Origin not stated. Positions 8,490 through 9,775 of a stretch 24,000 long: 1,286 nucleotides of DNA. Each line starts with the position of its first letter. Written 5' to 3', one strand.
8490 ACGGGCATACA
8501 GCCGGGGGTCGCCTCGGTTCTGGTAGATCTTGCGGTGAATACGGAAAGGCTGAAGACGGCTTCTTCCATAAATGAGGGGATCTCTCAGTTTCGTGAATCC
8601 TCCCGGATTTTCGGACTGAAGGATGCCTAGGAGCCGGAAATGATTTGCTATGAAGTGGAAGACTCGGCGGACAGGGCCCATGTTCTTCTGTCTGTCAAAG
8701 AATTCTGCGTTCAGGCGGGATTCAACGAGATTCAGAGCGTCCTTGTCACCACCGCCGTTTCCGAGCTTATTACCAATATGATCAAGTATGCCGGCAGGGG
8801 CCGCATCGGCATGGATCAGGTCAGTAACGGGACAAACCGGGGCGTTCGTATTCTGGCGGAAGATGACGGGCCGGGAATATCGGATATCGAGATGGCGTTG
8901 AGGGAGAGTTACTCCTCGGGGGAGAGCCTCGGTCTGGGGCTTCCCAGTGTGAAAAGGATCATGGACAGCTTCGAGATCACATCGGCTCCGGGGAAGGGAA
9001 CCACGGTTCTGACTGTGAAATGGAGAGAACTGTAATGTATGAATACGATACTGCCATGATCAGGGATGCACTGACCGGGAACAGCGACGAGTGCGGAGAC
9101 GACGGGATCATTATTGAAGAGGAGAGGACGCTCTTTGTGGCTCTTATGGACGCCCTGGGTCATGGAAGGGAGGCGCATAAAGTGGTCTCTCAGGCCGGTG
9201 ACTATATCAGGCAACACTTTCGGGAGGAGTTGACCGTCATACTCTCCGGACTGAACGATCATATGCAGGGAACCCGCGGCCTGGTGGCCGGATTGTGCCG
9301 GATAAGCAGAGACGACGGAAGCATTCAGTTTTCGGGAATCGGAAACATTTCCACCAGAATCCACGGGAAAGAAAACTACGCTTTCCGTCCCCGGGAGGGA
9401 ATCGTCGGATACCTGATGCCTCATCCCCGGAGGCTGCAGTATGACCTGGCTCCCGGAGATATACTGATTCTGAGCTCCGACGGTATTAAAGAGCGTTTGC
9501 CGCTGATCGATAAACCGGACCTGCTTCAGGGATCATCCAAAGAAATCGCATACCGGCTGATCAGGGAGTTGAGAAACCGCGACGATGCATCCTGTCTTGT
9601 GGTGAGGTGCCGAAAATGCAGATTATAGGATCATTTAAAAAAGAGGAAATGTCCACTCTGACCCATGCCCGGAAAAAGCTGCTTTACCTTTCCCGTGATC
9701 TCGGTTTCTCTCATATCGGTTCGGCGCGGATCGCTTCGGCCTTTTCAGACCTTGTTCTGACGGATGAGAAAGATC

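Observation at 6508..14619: Stressosome-type RsbR/S/T/X module hard-wired to a hybrid-kinase / HPt / HD-GYP phosphorelay, with no sigma-factor branch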

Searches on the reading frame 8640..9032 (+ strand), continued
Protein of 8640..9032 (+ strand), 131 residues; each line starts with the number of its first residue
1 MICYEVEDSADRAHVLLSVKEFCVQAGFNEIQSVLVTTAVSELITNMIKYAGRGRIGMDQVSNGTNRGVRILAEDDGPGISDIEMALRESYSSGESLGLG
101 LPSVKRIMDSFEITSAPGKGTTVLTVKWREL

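Call 100: search_protein_families(library=pfam, proteins=[L005:141-6563:+, L009:2971-4005:+, L009:975-2948:+, L043:6605-8647:+], max_evalue=0.0001)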
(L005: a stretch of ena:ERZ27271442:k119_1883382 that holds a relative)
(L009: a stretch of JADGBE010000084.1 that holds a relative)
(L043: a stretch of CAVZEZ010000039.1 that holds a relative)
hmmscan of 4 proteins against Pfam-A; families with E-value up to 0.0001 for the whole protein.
L005:141-6563:+ (2141 aa): 12 families
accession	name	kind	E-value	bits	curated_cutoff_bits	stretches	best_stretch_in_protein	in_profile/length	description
PF00497.25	SBP_bac_3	-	7e-87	288.4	26.4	4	523-742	1-131/132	Bacterial extracellular solute-binding proteins, family 3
PF13426.13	PAS_9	-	7.1e-59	196.9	27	4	1867-1974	2-103/103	PAS domain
PF00989.32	PAS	-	9.9e-47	158.1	22.6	3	1858-1972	3-113/113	PAS fold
PF08448.16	PAS_4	-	4.4e-35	120.7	23.1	2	1552-1664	1-110/110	PAS fold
PF13188.13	PAS_8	-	5.5e-26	90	21.8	3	1980-2030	1-47/65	PAS domain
PF24820.1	Diguanyl_cycl_sensor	-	3.4e-14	53.2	28.1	1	1553-1652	3-104/109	Diguanylate cyclase-like sensor domain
PF12860.13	PAS_7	-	1.2e-13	51.6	27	1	1862-1980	1-115/115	PAS fold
PF13185.12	GAF_2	-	6.8e-13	49.4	28.6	1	1690-1832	2-132/136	GAF domain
PF08447.18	PAS_3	-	3.7e-08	34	25.6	0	1450-1525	2-79/89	PAS fold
PF10613.14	Lig_chan-Glu_bd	-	6.7e-08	33.1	30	0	813-859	64-111/115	Ligated ion channel L-glutamate- and glycine-binding site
PF01590.32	GAF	-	3.1e-06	28.2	22.4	1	1745-1832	41-130/133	GAF domain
PF12974.12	Phosphonate-bd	-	4.4e-06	26.7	27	0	551-709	21-195/242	ABC transporter, phosphonate, periplasmic substrate-binding protein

L009:2971-4005:+ (345 aa): 6 families
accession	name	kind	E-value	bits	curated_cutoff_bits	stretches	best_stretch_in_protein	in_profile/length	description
PF13426.13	PAS_9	-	6.7e-26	91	27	2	75-170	9-103/103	PAS domain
PF08448.16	PAS_4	-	1.5e-21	77.1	23.1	2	189-294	1-109/110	PAS fold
PF08447.18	PAS_3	-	8.9e-17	61.6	25.6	1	79-158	2-82/89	PAS fold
PF00989.32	PAS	-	1.2e-12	48.3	22.6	1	186-290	4-113/113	PAS fold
PF13188.13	PAS_8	-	3.7e-11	43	21.8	1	184-227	2-48/65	PAS domain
PF24820.1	Diguanyl_cycl_sensor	-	9.4e-05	22.8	28.1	0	196-225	9-38/109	Diguanylate cyclase-like sensor domain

L009:975-2948:+ (658 aa): 5 families
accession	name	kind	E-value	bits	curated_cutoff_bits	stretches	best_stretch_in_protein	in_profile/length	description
PF00497.25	SBP_bac_3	-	1.5e-49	167.6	26.4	2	69-289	1-131/132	Bacterial extracellular solute-binding proteins, family 3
PF00989.32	PAS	-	1.9e-08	34.7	22.6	1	594-639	4-49/113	PAS fold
PF13188.13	PAS_8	-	6.3e-06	26.3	21.8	1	598-642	8-53/65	PAS domain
PF08448.16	PAS_4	-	1.9e-05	25.3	23.1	1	600-647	4-50/110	PAS fold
PF13426.13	PAS_9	-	5.5e-05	23.8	27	0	602-650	2-50/103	PAS domain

L043:6605-8647:+ (681 aa): 5 families
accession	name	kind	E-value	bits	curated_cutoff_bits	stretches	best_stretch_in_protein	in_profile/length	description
PF00989.32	PAS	-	5.8e-42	142.7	22.6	3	247-356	3-113/113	PAS fold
PF13426.13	PAS_9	-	3.8e-35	120.7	27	3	255-358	1-103/103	PAS domain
PF08448.16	PAS_4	-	9e-27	93.9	23.1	3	510-630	4-109/110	PAS fold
PF13188.13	PAS_8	-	6.2e-21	74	21.8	2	371-417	1-47/65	PAS domain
PF08447.18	PAS_3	-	9.1e-20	71.2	25.6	2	268-352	2-88/89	PAS fold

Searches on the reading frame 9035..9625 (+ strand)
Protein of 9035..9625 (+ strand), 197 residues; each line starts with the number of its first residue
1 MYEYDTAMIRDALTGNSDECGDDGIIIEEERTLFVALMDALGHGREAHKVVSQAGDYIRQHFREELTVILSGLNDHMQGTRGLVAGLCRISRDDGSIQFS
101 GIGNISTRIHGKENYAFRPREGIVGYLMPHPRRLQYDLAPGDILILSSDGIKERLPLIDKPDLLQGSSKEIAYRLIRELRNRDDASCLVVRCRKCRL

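Call 7: search_protein_families(library=pfam, proteins=[window:9035-9625:+], max_evalue=0.01)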
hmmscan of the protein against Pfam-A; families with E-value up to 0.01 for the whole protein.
window:9035-9625:+ (197 aa): 1 family
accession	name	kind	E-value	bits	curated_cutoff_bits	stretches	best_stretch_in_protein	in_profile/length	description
PF07228.17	SpoIIE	-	3.8e-11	43.7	25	1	30-192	2-191/192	Stage II sporulation protein E (SpoIIE)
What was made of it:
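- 9035..9628 (+): RsbX-type single-domain PP2C feedback phosphatase. Pfam SpoIIE (call 7).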

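Call 8: search_protein_families(library=ncbifam, proteins=[window:9035-9625:+], max_evalue=0.01)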
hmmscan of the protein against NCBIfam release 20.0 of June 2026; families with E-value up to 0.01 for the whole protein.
window:9035-9625:+ (197 aa): 0 families
